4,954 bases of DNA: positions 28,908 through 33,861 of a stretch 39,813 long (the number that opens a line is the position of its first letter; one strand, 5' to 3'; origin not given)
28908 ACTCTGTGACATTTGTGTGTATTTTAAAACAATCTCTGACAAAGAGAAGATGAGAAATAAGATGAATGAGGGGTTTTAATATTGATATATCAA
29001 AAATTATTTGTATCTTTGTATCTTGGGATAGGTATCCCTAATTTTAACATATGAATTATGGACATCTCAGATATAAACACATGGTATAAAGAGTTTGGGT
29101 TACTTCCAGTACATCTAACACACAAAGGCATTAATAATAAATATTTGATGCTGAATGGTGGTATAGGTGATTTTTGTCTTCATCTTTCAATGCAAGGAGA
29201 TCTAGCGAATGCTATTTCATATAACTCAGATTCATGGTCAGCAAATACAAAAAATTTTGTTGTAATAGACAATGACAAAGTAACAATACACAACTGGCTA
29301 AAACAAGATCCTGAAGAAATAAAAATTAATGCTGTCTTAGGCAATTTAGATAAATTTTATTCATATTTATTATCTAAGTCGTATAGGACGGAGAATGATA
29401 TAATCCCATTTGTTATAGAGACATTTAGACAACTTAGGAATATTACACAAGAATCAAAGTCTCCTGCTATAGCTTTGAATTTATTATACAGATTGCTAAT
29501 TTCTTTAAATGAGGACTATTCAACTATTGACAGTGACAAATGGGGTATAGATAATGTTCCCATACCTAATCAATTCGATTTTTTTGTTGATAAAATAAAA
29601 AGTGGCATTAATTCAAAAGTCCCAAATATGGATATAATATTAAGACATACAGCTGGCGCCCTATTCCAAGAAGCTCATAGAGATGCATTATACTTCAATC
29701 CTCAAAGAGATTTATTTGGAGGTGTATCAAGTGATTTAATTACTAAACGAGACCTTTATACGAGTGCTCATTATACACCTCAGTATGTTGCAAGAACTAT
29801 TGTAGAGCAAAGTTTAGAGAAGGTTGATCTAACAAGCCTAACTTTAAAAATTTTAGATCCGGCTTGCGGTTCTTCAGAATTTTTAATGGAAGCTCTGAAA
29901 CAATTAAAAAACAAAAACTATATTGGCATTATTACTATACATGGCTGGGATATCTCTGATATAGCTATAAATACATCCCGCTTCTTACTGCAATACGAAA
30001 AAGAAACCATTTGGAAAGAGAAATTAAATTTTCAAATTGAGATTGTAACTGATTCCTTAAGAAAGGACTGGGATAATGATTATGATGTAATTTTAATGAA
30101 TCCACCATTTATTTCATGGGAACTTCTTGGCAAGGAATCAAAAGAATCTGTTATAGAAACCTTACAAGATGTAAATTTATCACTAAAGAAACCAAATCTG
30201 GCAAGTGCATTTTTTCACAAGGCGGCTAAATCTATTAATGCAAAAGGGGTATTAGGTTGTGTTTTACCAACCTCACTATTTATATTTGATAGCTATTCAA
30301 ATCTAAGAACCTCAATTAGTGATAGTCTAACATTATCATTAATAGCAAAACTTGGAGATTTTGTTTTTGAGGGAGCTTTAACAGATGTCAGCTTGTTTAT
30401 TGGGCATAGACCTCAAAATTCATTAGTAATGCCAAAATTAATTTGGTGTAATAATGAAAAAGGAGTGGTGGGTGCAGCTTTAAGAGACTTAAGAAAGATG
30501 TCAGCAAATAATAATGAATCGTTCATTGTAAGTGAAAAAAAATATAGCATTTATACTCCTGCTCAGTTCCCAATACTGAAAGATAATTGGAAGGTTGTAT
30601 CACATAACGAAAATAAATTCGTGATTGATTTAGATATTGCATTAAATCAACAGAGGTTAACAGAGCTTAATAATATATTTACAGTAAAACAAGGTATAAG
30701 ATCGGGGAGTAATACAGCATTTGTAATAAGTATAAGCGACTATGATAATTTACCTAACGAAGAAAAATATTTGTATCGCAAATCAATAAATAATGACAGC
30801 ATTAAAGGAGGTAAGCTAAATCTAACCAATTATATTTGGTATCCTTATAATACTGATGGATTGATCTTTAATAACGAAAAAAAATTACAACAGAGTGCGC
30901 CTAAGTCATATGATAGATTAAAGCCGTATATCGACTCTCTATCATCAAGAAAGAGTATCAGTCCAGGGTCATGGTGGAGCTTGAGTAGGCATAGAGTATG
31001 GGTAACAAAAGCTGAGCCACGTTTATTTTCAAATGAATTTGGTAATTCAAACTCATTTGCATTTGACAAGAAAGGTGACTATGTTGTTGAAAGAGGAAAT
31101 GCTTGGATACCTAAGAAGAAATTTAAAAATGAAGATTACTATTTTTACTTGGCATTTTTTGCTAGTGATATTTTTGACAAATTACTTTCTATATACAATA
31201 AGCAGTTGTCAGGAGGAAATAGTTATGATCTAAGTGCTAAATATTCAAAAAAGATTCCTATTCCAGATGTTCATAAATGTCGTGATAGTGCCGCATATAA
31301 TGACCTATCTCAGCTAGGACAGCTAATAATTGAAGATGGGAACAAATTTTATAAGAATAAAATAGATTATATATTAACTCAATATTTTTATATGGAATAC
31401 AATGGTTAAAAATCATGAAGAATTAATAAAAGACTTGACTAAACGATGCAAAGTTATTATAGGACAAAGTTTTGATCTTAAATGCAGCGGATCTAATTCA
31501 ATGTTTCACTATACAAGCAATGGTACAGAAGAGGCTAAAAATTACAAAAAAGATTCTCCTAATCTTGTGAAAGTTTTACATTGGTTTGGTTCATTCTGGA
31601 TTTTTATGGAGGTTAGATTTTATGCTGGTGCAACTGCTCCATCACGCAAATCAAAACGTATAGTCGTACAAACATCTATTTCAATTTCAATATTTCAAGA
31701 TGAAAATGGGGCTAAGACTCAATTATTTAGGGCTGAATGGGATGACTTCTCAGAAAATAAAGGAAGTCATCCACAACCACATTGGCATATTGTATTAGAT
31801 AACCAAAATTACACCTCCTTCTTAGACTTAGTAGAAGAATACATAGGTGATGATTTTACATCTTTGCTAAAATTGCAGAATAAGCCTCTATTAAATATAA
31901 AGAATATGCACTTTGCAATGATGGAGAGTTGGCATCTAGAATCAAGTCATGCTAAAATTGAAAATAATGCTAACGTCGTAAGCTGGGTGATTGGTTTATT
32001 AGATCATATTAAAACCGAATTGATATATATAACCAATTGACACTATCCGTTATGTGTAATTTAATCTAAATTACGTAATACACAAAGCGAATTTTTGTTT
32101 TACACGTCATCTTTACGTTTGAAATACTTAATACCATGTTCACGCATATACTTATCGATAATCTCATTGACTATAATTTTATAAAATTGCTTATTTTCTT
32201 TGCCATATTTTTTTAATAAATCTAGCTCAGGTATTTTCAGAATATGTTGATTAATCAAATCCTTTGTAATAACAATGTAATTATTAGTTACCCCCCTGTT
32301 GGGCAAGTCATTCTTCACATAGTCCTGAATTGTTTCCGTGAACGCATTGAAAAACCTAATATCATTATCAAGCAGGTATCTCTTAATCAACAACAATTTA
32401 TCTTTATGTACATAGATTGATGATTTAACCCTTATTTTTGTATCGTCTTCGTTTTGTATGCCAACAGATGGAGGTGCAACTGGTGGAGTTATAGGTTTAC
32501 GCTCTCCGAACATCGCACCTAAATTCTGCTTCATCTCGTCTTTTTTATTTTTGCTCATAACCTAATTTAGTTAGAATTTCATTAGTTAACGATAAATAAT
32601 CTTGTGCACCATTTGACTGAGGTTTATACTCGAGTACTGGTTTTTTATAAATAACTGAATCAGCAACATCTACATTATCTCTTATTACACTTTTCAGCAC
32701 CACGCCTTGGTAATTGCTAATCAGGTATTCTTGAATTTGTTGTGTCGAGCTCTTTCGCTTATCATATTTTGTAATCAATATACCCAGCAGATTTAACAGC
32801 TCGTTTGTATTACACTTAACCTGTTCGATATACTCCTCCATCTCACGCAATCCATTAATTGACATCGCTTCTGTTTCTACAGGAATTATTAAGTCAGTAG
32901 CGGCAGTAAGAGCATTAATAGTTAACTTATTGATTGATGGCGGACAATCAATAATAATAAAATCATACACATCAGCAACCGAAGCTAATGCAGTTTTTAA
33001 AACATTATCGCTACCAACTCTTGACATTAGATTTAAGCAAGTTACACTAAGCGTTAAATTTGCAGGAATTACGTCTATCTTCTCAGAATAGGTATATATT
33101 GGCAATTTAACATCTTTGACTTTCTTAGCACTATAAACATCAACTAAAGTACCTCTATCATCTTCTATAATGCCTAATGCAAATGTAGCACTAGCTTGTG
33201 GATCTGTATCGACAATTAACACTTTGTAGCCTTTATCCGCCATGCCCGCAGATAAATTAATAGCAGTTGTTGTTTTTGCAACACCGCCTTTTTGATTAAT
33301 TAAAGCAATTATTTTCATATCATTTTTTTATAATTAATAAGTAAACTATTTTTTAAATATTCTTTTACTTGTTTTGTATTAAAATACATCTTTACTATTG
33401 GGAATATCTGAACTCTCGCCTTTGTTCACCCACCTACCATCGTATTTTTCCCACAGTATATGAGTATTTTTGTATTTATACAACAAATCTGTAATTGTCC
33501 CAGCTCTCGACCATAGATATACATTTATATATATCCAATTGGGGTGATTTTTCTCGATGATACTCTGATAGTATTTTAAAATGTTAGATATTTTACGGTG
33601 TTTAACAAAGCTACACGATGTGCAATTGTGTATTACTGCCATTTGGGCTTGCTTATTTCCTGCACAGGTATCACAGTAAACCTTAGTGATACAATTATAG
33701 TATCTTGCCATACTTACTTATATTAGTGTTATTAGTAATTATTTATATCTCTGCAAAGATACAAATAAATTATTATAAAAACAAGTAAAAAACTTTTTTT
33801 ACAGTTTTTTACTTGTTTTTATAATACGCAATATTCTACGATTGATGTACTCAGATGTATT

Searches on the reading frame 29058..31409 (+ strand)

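Call 11: search_protein_families(library=pfam, proteins=[window:29058-31409:+], max_evalue=0.01)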
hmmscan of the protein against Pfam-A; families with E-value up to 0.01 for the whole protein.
window:29058-31409:+ (783 aa): 5 families
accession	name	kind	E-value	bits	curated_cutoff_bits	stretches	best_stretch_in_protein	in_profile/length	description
PF02384.22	N6_Mtase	-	2e-13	50.8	20.4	1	238-488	28-267/311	N-6 DNA Methylase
PF07669.17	Eco57I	-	6.8e-09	36.5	25.3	1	305-432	14-165/171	Eco57I restriction-modification methylase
PF20473.4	MmeI_Mtase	-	1.9e-07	31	27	1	252-287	10-45/259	MmeI, DNA-methyltransferase domain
PF13847.12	Methyltransf_31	-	4.9e-05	23.5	27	1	263-357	5-85/145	Methyltransferase domain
PF05175.20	MTS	-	0.00025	21.1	23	1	295-353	59-110/170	Methyltransferase small domain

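Call 95: search_protein_families(library=padloc, proteins=[window:29058-31409:+], max_evalue=0.001)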
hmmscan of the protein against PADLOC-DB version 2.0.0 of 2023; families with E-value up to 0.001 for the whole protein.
window:29058-31409:+ (783 aa): 33 families (the best 25 are shown)
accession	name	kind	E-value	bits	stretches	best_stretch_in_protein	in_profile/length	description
PDLC03226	MTase_II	-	2.2e-25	87.3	1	234-740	15-535/579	Type II methyltransferase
PDLC03267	MTase_II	-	3.7e-24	83.6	1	237-560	15-307/539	Type II methyltransferase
PDLC03604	REase_MTase_IIG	-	1.2e-16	58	1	339-764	532-963/1011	Type IIG restriction enzyme-methyltransferase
PDLC03356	MTase_II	-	2e-16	58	1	237-429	112-284/545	Type II methyltransferase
PDLC02521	PglX|PglXI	-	6.5e-14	48.8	1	336-560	476-681/1174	PglX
PDLC04134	mad2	-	6.4e-13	46.3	1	235-452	270-446/492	mads_2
PDLC02527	PglX|PglXI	-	1.8e-12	43.8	1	340-454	555-662/1332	PglX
PDLC03021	MTase_I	-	7.1e-12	42.9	2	333-439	260-364/491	Type I methyltransferase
PDLC03338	MTase_II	-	1.3e-11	42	1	236-421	130-318/604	Type II methyltransferase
PDLC02528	PglX|PglXI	-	3.4e-11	39.6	1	340-567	471-669/1125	PglX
PDLC03600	REase_MTase_IIG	-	1.4e-10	37.8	1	340-624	495-751/1205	Type IIG restriction enzyme-methyltransferase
PDLC03348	MTase_II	-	1.9e-10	37.9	1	201-448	185-450/727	Type II methyltransferase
PDLC02643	DrmMI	-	4.8e-09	32.6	1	235-284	555-623/1347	DrmMI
PDLC03029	MTase_I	-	9.7e-08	28.9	1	236-363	177-304/661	Type I methyltransferase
PDLC03258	MTase_II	-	1e-07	29.4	1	253-430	36-181/366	Type II methyltransferase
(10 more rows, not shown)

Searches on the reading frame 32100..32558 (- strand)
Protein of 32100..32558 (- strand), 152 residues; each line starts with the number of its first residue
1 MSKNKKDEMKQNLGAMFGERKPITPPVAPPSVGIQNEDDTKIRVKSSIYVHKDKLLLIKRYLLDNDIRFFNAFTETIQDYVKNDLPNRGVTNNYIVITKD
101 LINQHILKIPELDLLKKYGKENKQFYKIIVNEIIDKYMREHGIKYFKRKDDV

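Call 11: search_protein_families(library=pfam, proteins=[window:32100-32558:-], max_evalue=0.01)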
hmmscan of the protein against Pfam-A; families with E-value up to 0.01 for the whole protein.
window:32100-32558:- (152 aa): 0 families

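Call 24: search_protein_families(library=ncbifam, proteins=[window:32100-32558:-], max_evalue=0.01)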
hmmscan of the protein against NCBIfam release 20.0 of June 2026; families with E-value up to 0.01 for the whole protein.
window:32100-32558:- (152 aa): 0 families

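Call 49: search_protein_families(library=pfam, proteins=[window:32100-32558:-], max_evalue=5)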
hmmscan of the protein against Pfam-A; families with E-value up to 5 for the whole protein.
window:32100-32558:- (152 aa): 2 families
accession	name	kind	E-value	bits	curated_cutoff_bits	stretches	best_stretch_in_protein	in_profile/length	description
PF25189.1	Tad8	-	0.034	14.3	27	1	100-141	28-66/76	Type II Thoeris inhibitor Tad8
PF16188.10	Peptidase_M24_C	-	0.064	13.6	28.9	0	97-121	13-37/63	C-terminal region of peptidase_M24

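Call 92: search_protein_families(library=phrogs, proteins=[window:32100-32558:-], max_evalue=0.01)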
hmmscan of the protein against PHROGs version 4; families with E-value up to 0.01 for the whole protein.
window:32100-32558:- (152 aa): 0 families

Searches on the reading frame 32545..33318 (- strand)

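Call 11: search_protein_families(library=pfam, proteins=[window:32545-33318:-], max_evalue=0.01)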
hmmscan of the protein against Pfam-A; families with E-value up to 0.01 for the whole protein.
window:32545-33318:- (257 aa): 8 families
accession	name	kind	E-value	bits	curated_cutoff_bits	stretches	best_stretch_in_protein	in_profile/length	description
PF13614.12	AAA_31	-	2.6e-51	174.5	27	1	1-175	1-175/177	AAA domain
PF01656.29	CbiA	-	1.7e-25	89.8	25.4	1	4-228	1-125/125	CobQ/CobB/MinD/ParA nucleotide binding domain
PF06564.18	CBP_BcsQ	-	3.1e-13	50.2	21.3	1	1-247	1-232/234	Cellulose biosynthesis protein BcsQ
PF00142.24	Fer4_NifH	-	5e-12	46.3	25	1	7-72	5-70/271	4Fe-4S iron sulfur cluster binding proteins, NifH/frxC family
PF09140.17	MipZ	-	6.4e-10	39.2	20.7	1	3-149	2-131/262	ATPase MipZ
PF10609.15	ParA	-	9.1e-10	38.8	27.1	1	2-248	4-245/246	NUBPL iron-transfer P-loop NTPase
PF02374.21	ArsA_ATPase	-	6.2e-07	29.4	24.3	1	6-50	5-49/305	Anion-transporting ATPase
PF16575.11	CLP1_P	-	0.0044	17.3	26.6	0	14-43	6-35/188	mRNA cleavage and polyadenylation factor CLP1 P-loop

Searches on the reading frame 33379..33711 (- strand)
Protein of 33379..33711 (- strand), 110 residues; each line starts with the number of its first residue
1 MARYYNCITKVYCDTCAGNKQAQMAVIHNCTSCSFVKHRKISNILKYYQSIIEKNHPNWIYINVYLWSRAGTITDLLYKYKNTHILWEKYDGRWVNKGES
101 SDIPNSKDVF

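Call 11: search_protein_families(library=pfam, proteins=[window:33379-33711:-], max_evalue=0.01)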
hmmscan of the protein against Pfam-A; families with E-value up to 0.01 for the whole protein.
window:33379-33711:- (110 aa): 0 families

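Call 24: search_protein_families(library=ncbifam, proteins=[window:33379-33711:-], max_evalue=0.01)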
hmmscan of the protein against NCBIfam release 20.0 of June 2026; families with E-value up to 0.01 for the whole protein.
window:33379-33711:- (110 aa): 0 families

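Call 49: search_protein_families(library=pfam, proteins=[window:33379-33711:-], max_evalue=5)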
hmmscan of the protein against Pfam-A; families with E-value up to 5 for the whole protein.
window:33379-33711:- (110 aa): 1 family
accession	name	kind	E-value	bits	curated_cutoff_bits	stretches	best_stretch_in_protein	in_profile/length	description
PF04071.17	zf-like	-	0.019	15.3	27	1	13-54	34-77/82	Cysteine-rich small domain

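Call 92: search_protein_families(library=phrogs, proteins=[window:33379-33711:-], max_evalue=0.01)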
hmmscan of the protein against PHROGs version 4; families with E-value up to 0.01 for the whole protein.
window:33379-33711:- (110 aa): 0 families

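Call 95: search_protein_families(library=padloc, proteins=[window:33379-33711:-], max_evalue=0.001)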
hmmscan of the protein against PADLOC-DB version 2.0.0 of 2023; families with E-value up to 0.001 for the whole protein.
window:33379-33711:- (110 aa): 0 families
